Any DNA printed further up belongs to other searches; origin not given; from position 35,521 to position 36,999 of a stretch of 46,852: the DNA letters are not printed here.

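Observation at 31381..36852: Translationally coupled enolase-like / OYE-like / Nramp-fold / DUF993-like module embedded in a hydroxyproline operon: candidate undescribed catabolic system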

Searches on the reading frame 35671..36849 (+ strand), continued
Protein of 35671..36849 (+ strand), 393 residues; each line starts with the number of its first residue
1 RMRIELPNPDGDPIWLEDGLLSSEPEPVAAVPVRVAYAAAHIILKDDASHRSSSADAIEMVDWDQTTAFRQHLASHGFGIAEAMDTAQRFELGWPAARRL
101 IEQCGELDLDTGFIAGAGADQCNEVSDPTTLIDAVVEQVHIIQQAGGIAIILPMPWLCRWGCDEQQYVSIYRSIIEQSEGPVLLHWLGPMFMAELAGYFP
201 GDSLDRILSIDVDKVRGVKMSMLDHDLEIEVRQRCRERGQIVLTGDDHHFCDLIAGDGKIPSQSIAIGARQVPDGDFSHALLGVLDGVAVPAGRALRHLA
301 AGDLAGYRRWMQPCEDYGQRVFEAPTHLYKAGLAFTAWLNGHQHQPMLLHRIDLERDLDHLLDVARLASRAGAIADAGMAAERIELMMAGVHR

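Call 42: fold_search(model_id=the predicted structure, library=pdb)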
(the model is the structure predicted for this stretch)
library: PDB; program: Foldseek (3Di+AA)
matches with E <= 10: 1482; with E <= 0.001: 198
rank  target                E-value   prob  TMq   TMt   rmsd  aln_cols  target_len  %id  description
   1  4dnh                  1.0e-28  1.00  0.83  0.84   3.4       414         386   30  Crystal structure of hypothetical protein SMc04132 from Sinorhizobium meliloti 1021 (released 2012-03-28)
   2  2wkj_A                1.2e-08  1.00  0.60  0.77   4.0       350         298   13  Crystal structure of the E192N mutant of E. Coli N-acetylneuraminic acid lyase in complex with pyruvate at 1.45A resol (released 2009-12-01)
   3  3lcg_D                1.7e-08  1.00  0.59  0.76   4.5       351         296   13  The D-sialic acid aldolase mutant V251L (released 2011-01-19)
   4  3na8_D                2.3e-08  1.00  0.60  0.79   3.8       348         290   15  Crystal Structure of a putative dihydrodipicolinate synthetase from Pseudomonas aeruginosa (released 2011-06-01)
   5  3lcf_D                2.3e-08  1.00  0.59  0.76   4.5       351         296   13  The D-sialic acid aldolase mutant V251I (released 2011-01-19)
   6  3flu_D                2.8e-08  1.00  0.63  0.83   3.3       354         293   15  Crystal structure of dihydrodipicolinate synthase from the pathogen Neisseria meningitidis (released 2009-06-23)
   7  3lch_B                2.8e-08  1.00  0.61  0.80   3.7       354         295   14  The D-sialic acid aldolase mutant V251R (released 2011-01-19)
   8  3lbc_D                3.1e-08  1.00  0.58  0.74   4.5       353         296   13  D-sialic acid aldolase complexed with L-arabinose (released 2011-01-19)
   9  3d0c_B                3.4e-08  1.00  0.60  0.77   3.8       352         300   13  Crystal structure of dihydrodipicolinate synthase from Oceanobacillus iheyensis at 1.9 A resolution (released 2008-05-13)
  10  2wnz_A                3.8e-08  1.00  0.60  0.76   4.0       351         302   13  Structure of the E192N mutant of E. coli N-acetylneuraminic acid lyase in complex with pyruvate in space group P21 cry (released 2010-08-25)
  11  3lcl_C                4.0e-08  1.00  0.62  0.80   3.6       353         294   14  The D-sialic acid aldolase mutant V251I/V265I (released 2011-01-19)
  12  3si9_A                4.0e-08  1.00  0.59  0.77   4.2       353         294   15  Crystal structure of Dihydrodipicolinate Synthase from Bartonella Henselae (released 2011-06-29)
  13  1hl2_B                4.2e-08  1.00  0.61  0.80   3.6       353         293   13  Crystal structure of N-acetylneuraminate lyase from E. coli mutant L142R in complex with b-hydroxypyruvate (released 2003-05-09)
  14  3na8_A                4.2e-08  1.00  0.62  0.82   3.5       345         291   14  Crystal Structure of a putative dihydrodipicolinate synthetase from Pseudomonas aeruginosa (released 2011-06-01)
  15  3lci_B                4.4e-08  1.00  0.62  0.80   3.6       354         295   14  The D-sialic acid aldolase mutant V251W (released 2011-01-19)
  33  2r91_A                9.2e-08  1.00  0.57  0.76   4.3       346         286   14  Crystal Structure of KD(P)GA from T.tenax (released 2008-03-18)
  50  4ur7_C                1.5e-07  1.00  0.61  0.75   4.4       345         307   14  Crystal structure of keto-deoxy-D-galactarate dehydratase complexed with pyruvate (released 2014-12-17)
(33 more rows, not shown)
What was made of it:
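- On NAL/DHDPS class I aldolase superfamily: Foldseek: NAL, DHDPS, KD(P)G aldolase and KdgD structures at E about 1e-8 with target-normalised TM about 0.75-0.84 (call 42).
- Closest known: PDB 4dnh: SMc04132 of Sinorhizobium meliloti, a DUF993 structure with no assigned function. Different: Identity is 30% in the Foldseek alignment (call 42).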

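Call 46: search_dna_similar(query=window:35671-36849:+, collection=plasmids, mode=protein, max_rows=25)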
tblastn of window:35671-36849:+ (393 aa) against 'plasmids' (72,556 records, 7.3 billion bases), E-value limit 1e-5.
Records with a match: 147; places in all: 151; records where one place covers at least 80% of the query: 10.
Best place of each record, by identity: <60% 147.
By first word of the organism name: Sinorhizobium 65; Rhizobium 23; Paraburkholderia 6; Paracoccus 5; Ensifer 5; Arthrobacter 5; Streptomyces 4; Sagittula 2; Microvirga 2; Embleya 2; and 26 more.
By predicted mobility (MOB-suite, as given by PLSDB): non-mobilizable 73; conjugative 63; mobilizable 11.
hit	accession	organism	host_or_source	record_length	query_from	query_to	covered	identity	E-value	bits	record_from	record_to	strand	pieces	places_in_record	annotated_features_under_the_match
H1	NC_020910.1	Octadecabacter arcticus 238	150 km offshore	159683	1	363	92%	37.0%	3e-44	171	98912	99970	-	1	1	DUF993 family protein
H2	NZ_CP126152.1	Sagittula sp. MA-2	Cell culture,Coastal seawater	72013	2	364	92%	34.0%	1e-41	164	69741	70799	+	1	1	dihydrodipicolinate synthase family protein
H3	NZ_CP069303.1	Shinella sp. PSBB067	monoisolate,Minnesota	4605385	61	364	77%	40.4%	5e-45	173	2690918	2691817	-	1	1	none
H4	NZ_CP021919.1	Sagittula sp. P11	cell culture,sulfidic waters (60 m) ...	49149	2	364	92%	33.6%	1e-40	160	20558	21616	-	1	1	dihydrodipicolinate synthase family protein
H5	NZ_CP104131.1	Sinorhizobium sp. K101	Phaseolus vulgaris,cell ...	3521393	61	364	77%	39.7%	1e-43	169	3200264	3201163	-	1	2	none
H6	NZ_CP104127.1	Sinorhizobium sp. M103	Phaseolus vulgaris,cell ...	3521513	61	364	77%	39.7%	1e-43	169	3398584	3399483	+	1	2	none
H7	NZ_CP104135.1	Sinorhizobium sp. C101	Phaseolus vulgaris,cell ...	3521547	61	364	77%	39.7%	1e-43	169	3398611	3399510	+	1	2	none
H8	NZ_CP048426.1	Rhizobium daejeonense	Cell,soil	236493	61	364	77%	39.6%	1e-44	172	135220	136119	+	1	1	dihydrodipicolinate synthase family protein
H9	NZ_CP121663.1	Rhizobium sp. CB3090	Gliricidia sp.,cell culture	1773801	61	391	84%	36.3%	2e-35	145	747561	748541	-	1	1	record has no annotation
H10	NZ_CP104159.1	Rhizobium sp. CB3060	Leucaena leucocephala,cell culture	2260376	61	391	84%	36.2%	5e-36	147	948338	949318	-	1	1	record has no annotation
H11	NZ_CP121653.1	Rhizobium sp. CB3171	Calliandra calothyrsus,cell culture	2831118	61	391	84%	36.2%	6e-35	144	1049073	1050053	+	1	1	record has no annotation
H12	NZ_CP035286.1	Paracoccus versutus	whole organism,soil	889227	61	364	77%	39.2%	3e-47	180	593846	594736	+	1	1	dihydrodipicolinate synthase family protein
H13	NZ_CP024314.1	Rhizobium sp. NXC24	Phaseolus vulgaris,cell culture,plant ...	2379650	61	391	84%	35.9%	1e-34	143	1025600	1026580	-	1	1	record has no annotation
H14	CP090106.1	Sinorhizobium meliloti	Medicago,Cell culture,Plant nodule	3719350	61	364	77%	39.1%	2e-43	168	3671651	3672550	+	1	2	dihydrodipicolinate synthase family protein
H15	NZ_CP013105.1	Paraburkholderia caribensis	-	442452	61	364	77%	39.1%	2e-38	154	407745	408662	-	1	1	dihydrodipicolinate synthase family protein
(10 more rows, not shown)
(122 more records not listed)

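Call 52: get_annotated_region(hit=H1, flank=8000)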
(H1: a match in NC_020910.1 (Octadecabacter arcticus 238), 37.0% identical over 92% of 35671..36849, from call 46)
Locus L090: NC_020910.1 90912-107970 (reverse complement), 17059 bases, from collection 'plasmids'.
description: Octadecabacter arcticus 238 plasmid pOA238_160, complete sequence
organism: Octadecabacter arcticus 238 (NCBI taxid 391616)
taxonomy: Bacteria; Pseudomonadota; Alphaproteobacteria; Rhodobacterales; Roseobacteraceae; Octadecabacter; Octadecabacter arcticus; Octadecabacter arcticus 238
host: -; source: 150 km offshore; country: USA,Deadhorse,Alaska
typing (MOB-suite, as given by PLSDB): mobilizable; replicon rep_cluster_291; relaxase MOBP
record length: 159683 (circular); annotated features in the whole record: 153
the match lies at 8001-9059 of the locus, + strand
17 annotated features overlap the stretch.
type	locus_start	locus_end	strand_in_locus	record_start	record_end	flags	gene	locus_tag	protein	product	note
CDS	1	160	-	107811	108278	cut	-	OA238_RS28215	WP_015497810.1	MaoC/PaaZ C-terminal domain-containing protein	-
CDS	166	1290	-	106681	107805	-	ugpC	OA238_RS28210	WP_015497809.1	sn-glycerol-3-phosphate ABC transporter ATP-binding protein UgpC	-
CDS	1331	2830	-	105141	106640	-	-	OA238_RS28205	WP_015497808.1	aldehyde dehydrogenase family protein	-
CDS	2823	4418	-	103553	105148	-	-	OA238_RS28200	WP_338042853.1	CoA-transferase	-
CDS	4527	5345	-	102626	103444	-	-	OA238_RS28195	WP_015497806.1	aldo/keto reductase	-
CDS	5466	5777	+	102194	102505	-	-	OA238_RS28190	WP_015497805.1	Dabb family protein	-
CDS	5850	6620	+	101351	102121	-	-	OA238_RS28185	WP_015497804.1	3-ketoacyl-ACP reductase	-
CDS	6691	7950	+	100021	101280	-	-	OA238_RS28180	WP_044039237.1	glycerate kinase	-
CDS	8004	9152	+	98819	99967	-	-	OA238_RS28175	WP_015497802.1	DUF993 family protein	-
CDS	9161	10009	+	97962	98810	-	-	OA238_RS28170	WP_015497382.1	sugar phosphate isomerase/epimerase family protein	-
CDS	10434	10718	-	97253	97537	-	-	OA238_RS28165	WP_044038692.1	integration host factor subunit beta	GO:0006310 - DNA recombination [Evidence IEA]; GO:0006355 - regulation of DNA-templated transcription [Evidence IEA]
CDS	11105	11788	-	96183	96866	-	-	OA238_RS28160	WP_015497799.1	IS6 family transposase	-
CDS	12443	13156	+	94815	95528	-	-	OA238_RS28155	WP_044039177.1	hypothetical protein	-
CDS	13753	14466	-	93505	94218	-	-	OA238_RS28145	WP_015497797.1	IS6 family transposase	-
CDS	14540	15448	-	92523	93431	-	-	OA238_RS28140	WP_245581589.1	CoA ester lyase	-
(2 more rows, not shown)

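Call 53: get_annotated_region(hit=H12, flank=8000)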
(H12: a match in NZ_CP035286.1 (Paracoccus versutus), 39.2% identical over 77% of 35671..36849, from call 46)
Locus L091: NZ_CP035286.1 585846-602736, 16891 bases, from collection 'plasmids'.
description: Paracoccus versutus strain UW1 plasmid pTAV3, complete sequence
organism: Paracoccus versutus (NCBI taxid 34007)
taxonomy: Bacteria; Pseudomonadota; Alphaproteobacteria; Rhodobacterales; Paracoccaceae; Paracoccus; Paracoccus versutus
host: -; source: whole organism,soil; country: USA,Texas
typing (MOB-suite, as given by PLSDB): non-mobilizable; replicon rep_cluster_229
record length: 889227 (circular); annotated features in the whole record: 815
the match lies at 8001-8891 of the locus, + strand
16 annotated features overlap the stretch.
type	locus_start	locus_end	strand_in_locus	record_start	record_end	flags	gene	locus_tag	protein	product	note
CDS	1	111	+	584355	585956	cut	-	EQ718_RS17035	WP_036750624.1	GMC family oxidoreductase N-terminal domain-containing protein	-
CDS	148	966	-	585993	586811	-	-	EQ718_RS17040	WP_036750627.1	aldo/keto reductase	-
CDS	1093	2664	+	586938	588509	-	-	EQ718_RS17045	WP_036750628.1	acyl CoA:acetate/3-ketoacid CoA transferase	-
CDS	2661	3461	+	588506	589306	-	-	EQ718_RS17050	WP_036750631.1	enoyl-CoA hydratase/isomerase family protein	-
CDS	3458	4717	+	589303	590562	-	-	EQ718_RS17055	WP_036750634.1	glycerate kinase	-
CDS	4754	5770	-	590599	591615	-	-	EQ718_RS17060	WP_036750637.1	aldo/keto reductase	-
CDS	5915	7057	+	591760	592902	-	-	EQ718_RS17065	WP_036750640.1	acyl-CoA dehydrogenase family protein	-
CDS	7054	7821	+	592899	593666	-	-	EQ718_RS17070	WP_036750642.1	3-ketoacyl-ACP reductase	-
CDS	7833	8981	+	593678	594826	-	-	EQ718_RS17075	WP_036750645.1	dihydrodipicolinate synthase family protein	-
CDS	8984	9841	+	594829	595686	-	-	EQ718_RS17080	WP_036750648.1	sugar phosphate isomerase/epimerase family protein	-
CDS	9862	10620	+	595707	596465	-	-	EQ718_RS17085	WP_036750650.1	electron transfer flavoprotein subunit beta/FixA family protein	-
CDS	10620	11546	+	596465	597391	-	-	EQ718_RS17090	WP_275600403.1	FAD-binding protein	-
CDS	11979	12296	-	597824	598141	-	-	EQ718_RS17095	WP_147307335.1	hypothetical protein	-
CDS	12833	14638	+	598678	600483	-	thiC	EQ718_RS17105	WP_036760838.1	phosphomethylpyrimidine synthase ThiC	GO:0009228 - thiamine biosynthetic process [Evidence IEA]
CDS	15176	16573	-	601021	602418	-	-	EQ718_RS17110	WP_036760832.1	FAD-binding oxidoreductase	-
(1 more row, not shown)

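Call 54: get_annotated_region(hit=H15, flank=8000)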
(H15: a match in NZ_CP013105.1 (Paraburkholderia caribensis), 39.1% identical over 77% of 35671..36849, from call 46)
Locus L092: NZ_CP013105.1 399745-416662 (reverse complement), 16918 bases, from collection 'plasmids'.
description: Paraburkholderia caribensis strain MWAP64 plasmid 2, complete sequence
organism: Paraburkholderia caribensis (NCBI taxid 75105)
taxonomy: Bacteria; Pseudomonadota; Betaproteobacteria; Burkholderiales; Burkholderiaceae; Paraburkholderia; Paraburkholderia caribensis
host: -; source: -; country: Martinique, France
typing (MOB-suite, as given by PLSDB): non-mobilizable
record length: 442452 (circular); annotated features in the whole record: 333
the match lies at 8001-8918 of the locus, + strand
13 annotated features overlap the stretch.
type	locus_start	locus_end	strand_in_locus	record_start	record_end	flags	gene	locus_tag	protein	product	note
CDS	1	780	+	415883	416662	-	-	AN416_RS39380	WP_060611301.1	acetoin reductase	GO:0045150 - acetoin catabolic process [Evidence IEA]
CDS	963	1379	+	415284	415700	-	-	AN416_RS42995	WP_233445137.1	hypothetical protein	-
CDS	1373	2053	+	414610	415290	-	-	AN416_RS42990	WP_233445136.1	hypothetical protein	-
CDS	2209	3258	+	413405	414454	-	-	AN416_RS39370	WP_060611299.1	2,3-butanediol dehydrogenase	-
CDS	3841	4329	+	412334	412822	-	-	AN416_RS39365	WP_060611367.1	MaoC/PaaZ C-terminal domain-containing protein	-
CDS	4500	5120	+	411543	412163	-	-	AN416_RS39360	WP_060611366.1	TetR/AcrR family transcriptional regulator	GO:0006355 - regulation of DNA-templated transcription [Evidence IEA]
CDS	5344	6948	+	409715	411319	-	-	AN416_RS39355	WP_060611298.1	CoA-transferase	-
CDS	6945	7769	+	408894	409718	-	-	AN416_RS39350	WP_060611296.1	ThiF family adenylyltransferase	-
CDS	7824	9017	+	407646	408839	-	-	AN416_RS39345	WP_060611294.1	dihydrodipicolinate synthase family protein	-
CDS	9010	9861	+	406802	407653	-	-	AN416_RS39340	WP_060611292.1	sugar phosphate isomerase/epimerase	-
CDS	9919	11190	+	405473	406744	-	-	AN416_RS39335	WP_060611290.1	MFS transporter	GO:0055085 - transmembrane transport [Evidence IEA]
CDS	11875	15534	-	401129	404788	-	-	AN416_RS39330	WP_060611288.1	CheR family methyltransferase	-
CDS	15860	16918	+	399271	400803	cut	-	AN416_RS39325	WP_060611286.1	PAS domain-containing sensor histidine kinase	-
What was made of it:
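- DUF993 on plasmids sits next to a sugar-phosphate isomerase/epimerase-family gene, with glycerate kinase nearby in two of the three records read (calls 52-54).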
